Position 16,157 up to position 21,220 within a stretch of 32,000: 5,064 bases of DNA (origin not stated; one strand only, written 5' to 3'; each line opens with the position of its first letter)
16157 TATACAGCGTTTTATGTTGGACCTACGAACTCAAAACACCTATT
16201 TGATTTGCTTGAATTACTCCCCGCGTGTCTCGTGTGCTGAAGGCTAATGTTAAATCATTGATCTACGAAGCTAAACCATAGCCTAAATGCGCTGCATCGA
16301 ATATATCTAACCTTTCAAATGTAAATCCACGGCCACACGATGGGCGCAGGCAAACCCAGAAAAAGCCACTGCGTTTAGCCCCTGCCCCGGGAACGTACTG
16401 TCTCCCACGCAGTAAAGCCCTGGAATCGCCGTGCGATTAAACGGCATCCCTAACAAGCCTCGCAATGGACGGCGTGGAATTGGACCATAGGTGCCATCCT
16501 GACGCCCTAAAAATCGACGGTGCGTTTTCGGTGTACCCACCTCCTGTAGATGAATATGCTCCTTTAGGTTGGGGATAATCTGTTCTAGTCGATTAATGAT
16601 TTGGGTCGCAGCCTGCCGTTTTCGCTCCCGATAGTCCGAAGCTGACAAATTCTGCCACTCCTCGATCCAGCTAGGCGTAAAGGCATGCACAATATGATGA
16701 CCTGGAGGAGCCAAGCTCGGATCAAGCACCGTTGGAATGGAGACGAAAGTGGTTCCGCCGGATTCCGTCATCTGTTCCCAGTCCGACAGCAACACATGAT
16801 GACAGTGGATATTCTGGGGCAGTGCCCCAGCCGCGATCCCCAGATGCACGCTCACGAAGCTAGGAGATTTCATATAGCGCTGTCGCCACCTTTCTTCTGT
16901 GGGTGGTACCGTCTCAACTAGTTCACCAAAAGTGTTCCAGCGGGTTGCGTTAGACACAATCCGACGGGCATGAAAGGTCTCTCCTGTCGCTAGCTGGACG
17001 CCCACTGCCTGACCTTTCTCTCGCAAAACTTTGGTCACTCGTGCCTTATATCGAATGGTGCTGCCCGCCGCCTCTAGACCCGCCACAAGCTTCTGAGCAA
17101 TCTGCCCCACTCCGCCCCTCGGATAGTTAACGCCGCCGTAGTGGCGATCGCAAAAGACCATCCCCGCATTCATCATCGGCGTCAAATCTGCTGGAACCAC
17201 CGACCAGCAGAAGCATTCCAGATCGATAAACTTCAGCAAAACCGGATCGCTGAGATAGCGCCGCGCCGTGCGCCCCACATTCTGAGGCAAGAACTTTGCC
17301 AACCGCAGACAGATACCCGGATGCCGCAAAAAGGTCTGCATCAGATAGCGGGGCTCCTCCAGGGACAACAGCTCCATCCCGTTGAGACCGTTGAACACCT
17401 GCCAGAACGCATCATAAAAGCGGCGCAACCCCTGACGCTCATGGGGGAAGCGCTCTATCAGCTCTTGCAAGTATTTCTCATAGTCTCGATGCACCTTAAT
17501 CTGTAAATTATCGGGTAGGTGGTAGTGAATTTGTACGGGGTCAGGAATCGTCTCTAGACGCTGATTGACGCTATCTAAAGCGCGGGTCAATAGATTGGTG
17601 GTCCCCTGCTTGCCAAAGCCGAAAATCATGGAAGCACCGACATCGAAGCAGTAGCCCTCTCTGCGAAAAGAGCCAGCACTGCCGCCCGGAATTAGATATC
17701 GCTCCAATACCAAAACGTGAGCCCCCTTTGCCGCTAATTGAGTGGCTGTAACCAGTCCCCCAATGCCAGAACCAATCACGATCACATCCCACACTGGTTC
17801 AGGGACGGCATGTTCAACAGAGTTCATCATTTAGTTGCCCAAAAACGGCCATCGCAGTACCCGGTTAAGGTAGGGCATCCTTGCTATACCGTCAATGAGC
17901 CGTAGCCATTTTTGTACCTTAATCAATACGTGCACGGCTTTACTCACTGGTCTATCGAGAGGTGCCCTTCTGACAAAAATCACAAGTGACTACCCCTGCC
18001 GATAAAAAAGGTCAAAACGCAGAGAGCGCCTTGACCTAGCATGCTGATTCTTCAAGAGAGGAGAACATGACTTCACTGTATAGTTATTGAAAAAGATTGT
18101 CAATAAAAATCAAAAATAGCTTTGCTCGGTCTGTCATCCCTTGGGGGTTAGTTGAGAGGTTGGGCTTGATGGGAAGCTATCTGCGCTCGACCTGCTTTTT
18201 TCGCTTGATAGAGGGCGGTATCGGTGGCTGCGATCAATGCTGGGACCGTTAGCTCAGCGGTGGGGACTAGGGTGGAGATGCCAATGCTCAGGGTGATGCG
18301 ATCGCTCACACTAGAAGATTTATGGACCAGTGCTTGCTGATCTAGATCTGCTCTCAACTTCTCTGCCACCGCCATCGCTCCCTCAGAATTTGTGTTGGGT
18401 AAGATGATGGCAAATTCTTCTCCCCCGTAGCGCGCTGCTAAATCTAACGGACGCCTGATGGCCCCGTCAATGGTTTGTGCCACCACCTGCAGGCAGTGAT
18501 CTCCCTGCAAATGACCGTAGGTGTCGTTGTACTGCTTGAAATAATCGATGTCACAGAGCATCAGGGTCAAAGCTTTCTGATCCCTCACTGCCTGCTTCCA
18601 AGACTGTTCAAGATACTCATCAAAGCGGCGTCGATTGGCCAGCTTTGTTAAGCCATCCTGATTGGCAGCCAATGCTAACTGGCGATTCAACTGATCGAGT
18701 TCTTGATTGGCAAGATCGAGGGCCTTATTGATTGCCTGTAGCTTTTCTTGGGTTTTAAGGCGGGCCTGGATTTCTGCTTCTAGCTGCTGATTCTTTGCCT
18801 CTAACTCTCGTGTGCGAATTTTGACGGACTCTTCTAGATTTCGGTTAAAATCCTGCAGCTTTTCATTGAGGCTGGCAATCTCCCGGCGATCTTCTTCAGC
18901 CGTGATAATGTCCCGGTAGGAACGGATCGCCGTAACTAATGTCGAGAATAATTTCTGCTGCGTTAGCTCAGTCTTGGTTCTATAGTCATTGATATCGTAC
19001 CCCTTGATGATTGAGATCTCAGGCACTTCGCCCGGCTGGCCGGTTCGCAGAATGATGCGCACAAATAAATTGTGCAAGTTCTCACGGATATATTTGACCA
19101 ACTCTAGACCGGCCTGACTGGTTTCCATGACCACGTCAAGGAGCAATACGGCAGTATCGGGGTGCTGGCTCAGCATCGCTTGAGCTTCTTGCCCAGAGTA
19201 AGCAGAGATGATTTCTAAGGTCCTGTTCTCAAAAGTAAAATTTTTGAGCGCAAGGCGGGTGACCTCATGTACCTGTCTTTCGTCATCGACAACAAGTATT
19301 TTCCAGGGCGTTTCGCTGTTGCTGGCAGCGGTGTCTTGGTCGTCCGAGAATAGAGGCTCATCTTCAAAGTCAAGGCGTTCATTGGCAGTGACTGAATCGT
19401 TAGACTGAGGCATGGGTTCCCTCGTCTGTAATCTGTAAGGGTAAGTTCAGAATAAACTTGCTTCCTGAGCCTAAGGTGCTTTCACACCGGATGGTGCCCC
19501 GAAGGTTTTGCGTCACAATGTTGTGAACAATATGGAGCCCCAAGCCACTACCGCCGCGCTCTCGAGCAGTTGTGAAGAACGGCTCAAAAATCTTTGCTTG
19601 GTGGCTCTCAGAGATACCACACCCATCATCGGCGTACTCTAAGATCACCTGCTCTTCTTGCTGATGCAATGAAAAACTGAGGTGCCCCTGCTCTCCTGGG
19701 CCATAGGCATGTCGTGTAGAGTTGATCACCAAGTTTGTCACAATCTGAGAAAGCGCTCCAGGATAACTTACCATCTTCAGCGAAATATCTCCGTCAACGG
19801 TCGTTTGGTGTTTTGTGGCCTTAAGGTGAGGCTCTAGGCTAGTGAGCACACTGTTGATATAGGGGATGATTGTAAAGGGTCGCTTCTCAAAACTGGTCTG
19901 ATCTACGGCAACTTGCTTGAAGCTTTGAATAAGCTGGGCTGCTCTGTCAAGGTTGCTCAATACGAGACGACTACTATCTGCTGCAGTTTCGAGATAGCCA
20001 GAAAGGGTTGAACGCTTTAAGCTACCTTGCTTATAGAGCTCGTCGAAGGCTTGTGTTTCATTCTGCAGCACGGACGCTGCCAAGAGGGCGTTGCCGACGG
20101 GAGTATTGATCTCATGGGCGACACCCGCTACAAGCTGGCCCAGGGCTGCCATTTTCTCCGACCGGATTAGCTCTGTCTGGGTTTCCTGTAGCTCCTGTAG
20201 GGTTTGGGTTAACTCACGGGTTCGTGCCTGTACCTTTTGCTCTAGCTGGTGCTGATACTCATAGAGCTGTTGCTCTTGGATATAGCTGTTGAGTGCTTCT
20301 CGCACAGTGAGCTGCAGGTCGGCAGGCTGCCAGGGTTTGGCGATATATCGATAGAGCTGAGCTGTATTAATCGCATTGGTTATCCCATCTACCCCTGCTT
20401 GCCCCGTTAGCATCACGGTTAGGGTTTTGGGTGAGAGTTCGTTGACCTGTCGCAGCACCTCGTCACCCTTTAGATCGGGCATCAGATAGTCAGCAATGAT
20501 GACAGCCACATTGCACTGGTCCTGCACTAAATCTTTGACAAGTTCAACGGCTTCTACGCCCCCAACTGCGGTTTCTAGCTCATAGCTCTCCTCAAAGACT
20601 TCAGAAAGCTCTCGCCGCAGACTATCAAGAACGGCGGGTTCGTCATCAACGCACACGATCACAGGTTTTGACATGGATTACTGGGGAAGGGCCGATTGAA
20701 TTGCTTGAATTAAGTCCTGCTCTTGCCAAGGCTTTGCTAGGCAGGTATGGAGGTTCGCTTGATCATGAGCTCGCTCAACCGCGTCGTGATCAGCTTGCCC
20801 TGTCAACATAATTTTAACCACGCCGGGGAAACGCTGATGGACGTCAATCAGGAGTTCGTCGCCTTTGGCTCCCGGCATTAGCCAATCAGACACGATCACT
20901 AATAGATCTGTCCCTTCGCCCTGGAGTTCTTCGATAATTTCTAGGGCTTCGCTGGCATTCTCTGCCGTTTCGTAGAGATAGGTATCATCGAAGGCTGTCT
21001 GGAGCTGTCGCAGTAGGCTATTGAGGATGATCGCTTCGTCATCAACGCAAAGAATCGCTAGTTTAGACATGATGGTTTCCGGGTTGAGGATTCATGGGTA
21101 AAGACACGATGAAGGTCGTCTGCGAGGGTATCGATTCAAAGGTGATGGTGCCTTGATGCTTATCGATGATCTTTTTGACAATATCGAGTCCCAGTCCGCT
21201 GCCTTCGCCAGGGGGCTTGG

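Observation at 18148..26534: Translationally coupled four-gene operon: dual Ser/Thr-His kinase -> REC -> REC-HK -> REC-GGDEF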

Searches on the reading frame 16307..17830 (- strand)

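Call 3: search_protein_families(library=pfam, proteins=[window:16307-17830:-], max_evalue=0.01)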
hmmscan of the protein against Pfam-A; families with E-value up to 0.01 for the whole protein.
window:16307-17830:- (507 aa): 10 families
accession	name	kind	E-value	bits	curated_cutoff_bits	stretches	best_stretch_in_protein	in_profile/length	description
PF01593.30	Amino_oxidase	-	3.5e-28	99.5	19.8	1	23-499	1-442/443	Flavin containing amine oxidoreductase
PF01266.30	DAO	-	2.6e-14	54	27.9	2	15-130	1-109/353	FAD dependent oxidoreductase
PF13450.12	NAD_binding_8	-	2.2e-13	50.7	21.9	1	18-76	1-59/68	NAD(P)-binding Rossmann-like domain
PF00890.30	FAD_binding_2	-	2.8e-07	30.5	20.4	1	15-44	1-30/414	FAD binding domain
PF03486.20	HI0933_like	-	7.9e-07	29.2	50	1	15-44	2-31/244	HI0933-like protein Rossmann domain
PF12831.13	FAD_oxidored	-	1.8e-06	27.9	27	1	15-53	1-39/416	FAD dependent oxidoreductase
PF07992.20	Pyr_redox_2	-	1.7e-05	24.8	26.1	1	15-43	2-30/291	Pyridine nucleotide-disulphide oxidoreductase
PF01946.23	Thi4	-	9.8e-05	22.1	26.2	1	14-53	18-58/235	Thi4 family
PF01494.25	FAD_binding_3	-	0.0022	17.7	22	1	15-45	3-33/349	FAD binding domain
PF01134.28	GIDA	-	0.0031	17.1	22.1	0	15-42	1-28/391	Glucose inhibited division protein A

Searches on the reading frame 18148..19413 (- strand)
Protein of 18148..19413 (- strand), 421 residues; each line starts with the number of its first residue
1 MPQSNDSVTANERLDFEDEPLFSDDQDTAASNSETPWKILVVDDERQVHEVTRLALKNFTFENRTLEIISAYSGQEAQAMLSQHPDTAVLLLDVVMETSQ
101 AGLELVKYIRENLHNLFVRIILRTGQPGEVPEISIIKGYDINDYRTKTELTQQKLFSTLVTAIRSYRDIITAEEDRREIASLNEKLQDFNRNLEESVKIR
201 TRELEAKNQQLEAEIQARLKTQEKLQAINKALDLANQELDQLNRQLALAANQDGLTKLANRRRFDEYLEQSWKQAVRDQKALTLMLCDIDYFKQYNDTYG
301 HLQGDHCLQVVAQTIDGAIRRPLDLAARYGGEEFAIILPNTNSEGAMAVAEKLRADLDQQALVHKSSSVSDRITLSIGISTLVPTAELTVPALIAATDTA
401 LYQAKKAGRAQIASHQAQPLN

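Call 3: search_protein_families(library=pfam, proteins=[window:18148-19413:-], max_evalue=0.01)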
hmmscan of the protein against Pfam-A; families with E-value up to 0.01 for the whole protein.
window:18148-19413:- (421 aa): 4 families
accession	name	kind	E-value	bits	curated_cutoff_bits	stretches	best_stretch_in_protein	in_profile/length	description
PF00990.26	GGDEF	-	2.4e-52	177.4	23.8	1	250-410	1-160/161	Diguanylate cyclase, GGDEF domain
PF00072.30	Response_reg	-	4.5e-08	33.7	30.2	1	39-148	1-100/111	Response regulator receiver domain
PF17853.6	GGDEF_2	-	0.003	18.2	24.5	0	306-386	36-100/116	GGDEF-like domain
PF20274.4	cREC_REC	-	0.0047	18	27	0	40-124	3-73/88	Cyclic-phosphate processing Receiver domain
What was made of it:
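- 18148..19413 (-): Gene 4: response-regulator diguanylate cyclase (421 aa). 'R3' receiver (Asp93, nt 19135-19137), a linker of ~90 aa that looks coiled-coil by eye (no prediction run), GGDEF domain with GGEEF (nt 18412-18426) and I-site RPLD (nt 18442-18453). Pfam GGDEF 2.4e-52, REC 33.7 bits (call 3).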

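Call 29: search_protein_families(library=ncbifam, proteins=[window:18148-19413:-], max_evalue=0.001)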
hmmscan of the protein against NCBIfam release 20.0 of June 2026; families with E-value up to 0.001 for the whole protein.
window:18148-19413:- (421 aa): 31 families (the best 25 are shown)
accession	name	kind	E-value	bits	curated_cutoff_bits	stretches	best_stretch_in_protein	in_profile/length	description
NF007135.0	PRK09581.1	equivalog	3.3e-54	184.4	474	2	212-415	261-455/457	PleD family two-component system response regulator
TIGR00254.1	GGDEF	domain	2.2e-50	170.6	37.4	1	248-413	3-165/168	diguanylate cyclase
NF038266.1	diguan_SiaD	equivalog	5.7e-46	156.9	290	1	176-411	20-251/252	biofilm regulation diguanylate cyclase SiaD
NF007380.0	PRK09894.1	equivalog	3.3e-45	154.7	256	1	200-414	78-286/296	diguanylate cyclase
NF041606.1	dguan_cyc_DgcA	equivalog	4.2e-38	131.1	370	1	243-413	171-337/340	diguanylate cyclase DgcA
NF007423.1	PRK09966.1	equivalog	3.3e-37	128.3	325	1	231-405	220-390/390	diguanylate cyclase DgcN/YfiN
NF047654.1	DiguCycDgcRLepto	equivalog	2.3e-35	121.9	500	1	239-413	122-294/295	diguanylate cyclase DgcR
NF011955.1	PRK15426.1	equivalog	1.4e-32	112.6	408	1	241-415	389-561/564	cellulose biosynthesis regulator diguanylate cyclase DgcQ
NF051473.1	DigCycDgcsShew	equivalog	6.9e-31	107.7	400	1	197-410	80-286/291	diguanylate cyclase DgcS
NF007298.0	PRK09776.1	equivalog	9.6e-29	99.9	1135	1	241-416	675-846/1111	diguanylate cyclase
NF045675.1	PhdiestaseDibA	equivalog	4.8e-28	97.9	980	1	241-413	194-362/623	phosphodiesterase DibA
NF007599.0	PRK10245.1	equivalog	5.5e-28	97.5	402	1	239-411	199-366/371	diguanylate cyclase AdrA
NF040885.1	diguan_DgcJ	equivalog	1.3e-24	86.9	500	1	243-410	334-491/493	diguanylate cyclase DgcJ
NF047872.1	GGDEF_GdpS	equivalog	2.5e-24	86.1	400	1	251-412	188-347/355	GGDEF domain-containing protein GdpS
NF007474.0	PRK10060.1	equivalog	4.1e-23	81.5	782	1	243-412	230-392/663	cyclic di-GMP phosphodiesterase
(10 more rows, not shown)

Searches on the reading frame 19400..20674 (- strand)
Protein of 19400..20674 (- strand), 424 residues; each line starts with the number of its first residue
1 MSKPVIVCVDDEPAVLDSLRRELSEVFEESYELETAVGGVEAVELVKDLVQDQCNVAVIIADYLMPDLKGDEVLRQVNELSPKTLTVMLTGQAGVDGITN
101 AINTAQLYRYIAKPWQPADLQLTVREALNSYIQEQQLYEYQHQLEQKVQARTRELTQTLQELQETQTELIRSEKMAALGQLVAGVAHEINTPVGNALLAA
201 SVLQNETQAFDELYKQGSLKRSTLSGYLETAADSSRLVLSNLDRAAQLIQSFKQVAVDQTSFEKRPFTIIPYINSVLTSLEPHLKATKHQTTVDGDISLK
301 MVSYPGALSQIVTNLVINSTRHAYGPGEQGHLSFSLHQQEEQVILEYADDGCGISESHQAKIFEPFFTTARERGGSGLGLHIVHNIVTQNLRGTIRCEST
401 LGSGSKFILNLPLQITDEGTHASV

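Call 3: search_protein_families(library=pfam, proteins=[window:19400-20674:-], max_evalue=0.01)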
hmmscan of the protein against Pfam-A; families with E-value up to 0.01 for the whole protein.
window:19400-20674:- (424 aa): 4 families
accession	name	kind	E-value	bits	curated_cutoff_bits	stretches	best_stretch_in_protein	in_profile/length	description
PF02518.31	HATPase_c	-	8.5e-24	84.6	26.4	1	307-414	5-110/111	Histidine kinase-, DNA gyrase B-, and HSP90-like ATPase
PF00072.30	Response_reg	-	2e-14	54.2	30.2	1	6-124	1-110/111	Response regulator receiver domain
PF13581.12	HATPase_c_2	-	8.1e-06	26.3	27.4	1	311-387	35-109/127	Histidine kinase-like ATPase domain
PF00512.31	HisKA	-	9.3e-06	26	26.9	1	178-236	2-48/66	His Kinase A (phospho-acceptor) domain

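Call 29: search_protein_families(library=ncbifam, proteins=[window:19400-20674:-], max_evalue=0.001)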
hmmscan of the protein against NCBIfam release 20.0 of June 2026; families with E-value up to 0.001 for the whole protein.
window:19400-20674:- (424 aa): 115 families (the best 25 are shown)
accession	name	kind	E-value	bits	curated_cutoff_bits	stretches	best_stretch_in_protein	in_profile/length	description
NF053512.1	nitric_RR_NosR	exception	4e-37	128.2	400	1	6-172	1-173/422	response regulator c-di-GMP phosphodiesterase, NosR family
NF008468.0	PRK11360.1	equivalog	9.8e-33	113.4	646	2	266-417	464-612/616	two-component system sensor histidine kinase AtoS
NF046020.1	HisKinCckABruc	equivalog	1.4e-31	109.2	1000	2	330-419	625-713/868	cell cycle histidine kinase CckA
NF008543.0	PRK11466.1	equivalog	2.6e-30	105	982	1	135-418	403-667/914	TMAO reductase system sensor histidine kinase/response regulator TorS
NF007688.0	PRK10364.1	equivalog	1.1e-29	103.6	479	1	161-417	223-455/460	two-component system sensor histidine kinase ZraS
NF046044.1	PnpS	equivalog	2.5e-29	102.5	400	1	99-412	101-390/390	two-component system histidine kinase PnpS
NF052574.1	HisKinEspCMyxo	equivalog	2.7e-29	101.9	1200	2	162-413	401-637/785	serine histidine kinase EspC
NF052573.1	HisKinEspAMyxo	equivalog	9.2e-29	100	1400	2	160-414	366-612/755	serine histidine kinase EspA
NF011874.0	PRK15347.1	equivalog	9.7e-28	96.7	852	1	140-415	369-616/921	two component system sensor kinase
TIGR02956.1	TMAO_torS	equivalog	1.8e-26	92.6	676.5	1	133-420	414-689/967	TMAO reductase system sensor histidine kinase/response regulator TorS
NF038348.1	T2SS_HK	subfamily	1.1e-24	86.8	450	2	292-413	457-573/574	histidine kinase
TIGR02966.1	phoR_proteo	equivalog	1.5e-23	83.4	334.2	1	74-409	28-331/333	phosphate regulon sensor histidine kinase PhoR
NF010411.0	PRK13837.1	equivalog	2.2e-23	82.2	647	1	155-418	427-680/828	two-component system VirA-like sensor kinase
NF046026.1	HisKinCckACaul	equivalog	3.8e-23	81.5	1000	1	332-420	452-539/678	cell cycle histidine kinase CckA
NF041947.1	LuxQ_Vibrio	equivalog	1.2e-22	79.6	1200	1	146-419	439-702/843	quorum-sensing autoinducer 2 sensor kinase/phosphatase LuxQ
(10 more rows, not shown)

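Call 37: find_related_loci(query=A2, collection=metagenome_contigs, flank=9000)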
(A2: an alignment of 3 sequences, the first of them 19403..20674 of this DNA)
Query A2 (424 aa) in metagenome_contigs; peptide patterns used: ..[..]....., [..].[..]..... (x = any residue, [..] = any of these).
600 stretches matched a pattern (row limit reached: there are more); 506 encode a relative of the query (tblastn E <= 1e-3); the best 80 are kept; 80 distinct loci.
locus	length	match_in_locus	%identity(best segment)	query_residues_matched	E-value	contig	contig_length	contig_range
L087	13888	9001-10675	48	1-415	4e-120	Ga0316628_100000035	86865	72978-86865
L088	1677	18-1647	51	1-417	2e-108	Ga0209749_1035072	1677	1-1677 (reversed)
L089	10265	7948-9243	40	6-416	2e-89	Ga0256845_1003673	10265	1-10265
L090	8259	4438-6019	33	1-414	2e-63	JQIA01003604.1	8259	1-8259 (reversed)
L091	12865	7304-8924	34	1-415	6e-63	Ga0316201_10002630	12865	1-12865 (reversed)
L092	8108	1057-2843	34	1-412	9e-63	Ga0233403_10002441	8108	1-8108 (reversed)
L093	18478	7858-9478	34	1-415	2e-62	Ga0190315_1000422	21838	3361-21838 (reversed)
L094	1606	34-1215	34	1-415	1e-63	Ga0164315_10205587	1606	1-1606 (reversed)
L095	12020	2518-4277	31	1-412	2e-60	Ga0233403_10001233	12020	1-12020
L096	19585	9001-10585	33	1-413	3e-60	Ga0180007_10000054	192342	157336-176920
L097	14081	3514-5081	35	1-413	9e-60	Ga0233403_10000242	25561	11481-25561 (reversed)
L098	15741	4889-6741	50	1-418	1e-59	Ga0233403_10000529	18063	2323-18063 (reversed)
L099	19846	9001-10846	51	1-422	1e-56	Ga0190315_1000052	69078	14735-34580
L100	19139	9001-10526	30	1-411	3e-56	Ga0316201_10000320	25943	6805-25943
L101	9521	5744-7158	58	1-194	9e-56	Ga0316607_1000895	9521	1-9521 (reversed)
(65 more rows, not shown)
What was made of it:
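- Tried and rejected: The metagenome scan was driven by receiver motifs, so it samples R2-like receivers rather than orthologues of gene 3 (call 37).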

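Call 41: search_solved_structures(query=window:19403-20674:-, max_evalue=1e-10)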
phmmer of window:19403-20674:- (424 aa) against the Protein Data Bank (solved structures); distinct sequences matched with E-value up to 1e-10: 16.
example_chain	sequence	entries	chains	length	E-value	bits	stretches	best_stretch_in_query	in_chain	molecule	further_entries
9jfj_A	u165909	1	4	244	1.3e-20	77.2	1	160-417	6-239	Sensor histidine kinase ZraS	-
7z8n_A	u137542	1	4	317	9.5e-17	64.6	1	138-413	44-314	Histidine kinase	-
9p6i_A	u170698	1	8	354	3.2e-14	56.2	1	159-417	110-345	histidine kinase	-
3kcn_A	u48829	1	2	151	1.1e-13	54.5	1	6-138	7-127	Adenylate cyclase homolog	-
3hv2_A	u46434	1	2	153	6.3e-13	52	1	3-138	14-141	Response regulator/HD domain protein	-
2jk1_A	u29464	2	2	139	1.4e-12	50.8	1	4-132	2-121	HYDROGENASE TRANSCRIPTIONAL REGULATORY PROTEIN HUPR1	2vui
3d36_A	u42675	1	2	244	1.9e-12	50.4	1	169-416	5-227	Sporulation kinase B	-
2vuh_B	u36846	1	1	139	5.1e-12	49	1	4-132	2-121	HYDROGENASE TRANSCRIPTIONAL REGULATORY PROTEIN HUPR1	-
6paj_A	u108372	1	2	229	1.3e-11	47.7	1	307-412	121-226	Sensor protein SrrB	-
3crn_A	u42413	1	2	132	2.3e-11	46.8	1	4-140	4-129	Response regulator receiver domain protein, CheY-like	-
5uht_A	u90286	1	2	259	4.3e-11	45.9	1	171-414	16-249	Sensor histidine kinase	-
2c2a_A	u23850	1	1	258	4.6e-11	45.9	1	173-414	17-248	SENSOR HISTIDINE KINASE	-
3dge_A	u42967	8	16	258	4.7e-11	45.8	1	173-414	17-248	Sensor protein | Histidine kinase | Sensor histidine kinase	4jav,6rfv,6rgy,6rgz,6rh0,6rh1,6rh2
2rjn_A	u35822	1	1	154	8.6e-11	45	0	6-147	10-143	Response regulator receiver:Metal-dependent phosphohydrolase, HD subdomain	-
5idj_A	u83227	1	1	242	9.6e-11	44.8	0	342-413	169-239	Histidine kinase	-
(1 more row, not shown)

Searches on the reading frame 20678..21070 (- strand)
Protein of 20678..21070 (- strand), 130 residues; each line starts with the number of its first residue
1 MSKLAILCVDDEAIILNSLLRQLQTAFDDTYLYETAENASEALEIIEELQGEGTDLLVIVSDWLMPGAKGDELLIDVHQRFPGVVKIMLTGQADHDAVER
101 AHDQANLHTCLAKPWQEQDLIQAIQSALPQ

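Call 3: search_protein_families(library=pfam, proteins=[window:20678-21070:-], max_evalue=0.01)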
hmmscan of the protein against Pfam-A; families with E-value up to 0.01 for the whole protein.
window:20678-21070:- (130 aa): 1 family
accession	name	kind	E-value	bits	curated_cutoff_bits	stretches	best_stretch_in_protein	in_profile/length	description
PF00072.30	Response_reg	-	4.9e-16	59.3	30.2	1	6-125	1-111/111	Response regulator receiver domain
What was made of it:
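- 20678..21070 (-): Gene 2: stand-alone receiver ('R1', 130 aa). Acceptor Asp62 (nt 20885-20887). Cys stands where CheY has Tyr106. Pfam Response_reg 4.9e-16 (call 3).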

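Call 29: search_protein_families(library=ncbifam, proteins=[window:20678-21070:-], max_evalue=0.001)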
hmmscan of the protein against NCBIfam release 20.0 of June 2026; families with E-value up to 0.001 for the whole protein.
window:20678-21070:- (130 aa): 26 families (the best 25 are shown)
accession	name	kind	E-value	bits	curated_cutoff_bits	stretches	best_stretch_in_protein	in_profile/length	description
NF053512.1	nitric_RR_NosR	exception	6.6e-28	97.9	400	1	6-128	1-115/422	response regulator c-di-GMP phosphodiesterase, NosR family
NF046020.1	HisKinCckABruc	equivalog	3.1e-12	45.2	1000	1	5-127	751-866/868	cell cycle histidine kinase CckA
NF010076.0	PRK13557.1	subfamily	5.9e-10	38.2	631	1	5-128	417-533/540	histidine kinase famiy protein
TIGR01818.1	ntrC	equivalog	1.8e-09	36.9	558.6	1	6-129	1-115/463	nitrogen regulation protein NR(I)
NF011896.0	PRK15369.1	equivalog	2.3e-09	37.2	242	1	2-127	2-120/211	two component system response regulator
NF006900.1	PRK09390.1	equivalog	5.1e-09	35.9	255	1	3-129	4-121/203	response regulator FixJ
NF008176.1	PRK10923.1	equivalog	1.7e-08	33.5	620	1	2-127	2-118/469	nitrogen regulation protein NR(I)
NF011695.0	PRK15115.1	equivalog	5.9e-08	31.9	763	1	5-129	8-123/445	two-component system response regulator GlrR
NF041367.1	CheY_Halo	equivalog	4.5e-07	30.2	200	1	6-126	1-112/114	chemotaxis protein CheY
NF046022.1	RespRegCpdRBruc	equivalog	1.3e-06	28.4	180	1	5-126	3-115/120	cell cycle two-component system response regulator CpdR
NF046026.1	HisKinCckACaul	equivalog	2.1e-06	26.1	1000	1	6-126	561-674/678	cell cycle histidine kinase CckA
NF041734.1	resp_reg_RppA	equivalog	2.2e-06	27.2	250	1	5-124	2-114/229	two-component system response regulator RppA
TIGR02154.1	PhoB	equivalog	2.3e-06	27.1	296.2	1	5-128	4-120/226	phosphate regulon transcriptional regulator PhoB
NF047793.1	ResRegPgtA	equivalog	3e-06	26.3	650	1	3-129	5-122/414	two-component system response regulator PgtA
NF047654.1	DiguCycDgcRLepto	equivalog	4.5e-06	25.8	500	1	6-128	5-120/295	diguanylate cyclase DgcR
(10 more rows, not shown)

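Call 46: search_solved_structures(query=window:20681-21070:-, max_evalue=0.000001, show_alignments=1)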
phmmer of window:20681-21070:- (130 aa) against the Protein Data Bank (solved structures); distinct sequences matched with E-value up to 0.000001: 7.
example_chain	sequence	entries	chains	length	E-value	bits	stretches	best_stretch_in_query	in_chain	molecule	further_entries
2jk1_A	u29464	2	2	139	2.9e-14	56.2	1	5-127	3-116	HYDROGENASE TRANSCRIPTIONAL REGULATORY PROTEIN HUPR1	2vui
2vuh_B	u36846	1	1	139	1e-13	54.5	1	5-127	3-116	HYDROGENASE TRANSCRIPTIONAL REGULATORY PROTEIN HUPR1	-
3hv2_A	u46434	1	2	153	1.1e-13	54.3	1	5-128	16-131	Response regulator/HD domain protein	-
2rjn_A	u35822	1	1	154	7.5e-12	48.5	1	5-128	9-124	Response regulator receiver:Metal-dependent phosphohydrolase, HD subdomain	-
3kcn_A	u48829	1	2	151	4.2e-09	39.6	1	6-129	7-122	Adenylate cyclase homolog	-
3crn_A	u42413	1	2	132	2.3e-07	34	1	2-128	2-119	Response regulator receiver domain protein, CheY-like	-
3jte_A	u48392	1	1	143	4.1e-07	33.1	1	2-128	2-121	Response regulator receiver protein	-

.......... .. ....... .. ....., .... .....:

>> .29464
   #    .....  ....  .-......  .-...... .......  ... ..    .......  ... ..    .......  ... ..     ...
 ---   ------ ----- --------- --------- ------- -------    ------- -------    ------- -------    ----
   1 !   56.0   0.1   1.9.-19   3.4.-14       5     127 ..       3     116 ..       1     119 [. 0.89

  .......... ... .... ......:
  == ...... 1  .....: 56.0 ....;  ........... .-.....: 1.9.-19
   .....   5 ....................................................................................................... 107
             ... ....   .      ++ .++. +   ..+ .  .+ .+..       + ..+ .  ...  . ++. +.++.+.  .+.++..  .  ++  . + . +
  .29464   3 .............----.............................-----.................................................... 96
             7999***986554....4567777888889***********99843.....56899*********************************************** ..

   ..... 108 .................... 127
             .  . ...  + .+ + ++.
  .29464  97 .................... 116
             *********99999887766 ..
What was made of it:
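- Closest known: Lhf system of Rhodopseudomonas palustris. Different: R1 shows no particular similarity to the solved LhfD (RPA3017) in a PDB sequence search (call 46), so the resemblance is architectural, not orthologous.
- Tried and rejected: It is not among the PDB hits (call 46), so that link was rejected.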
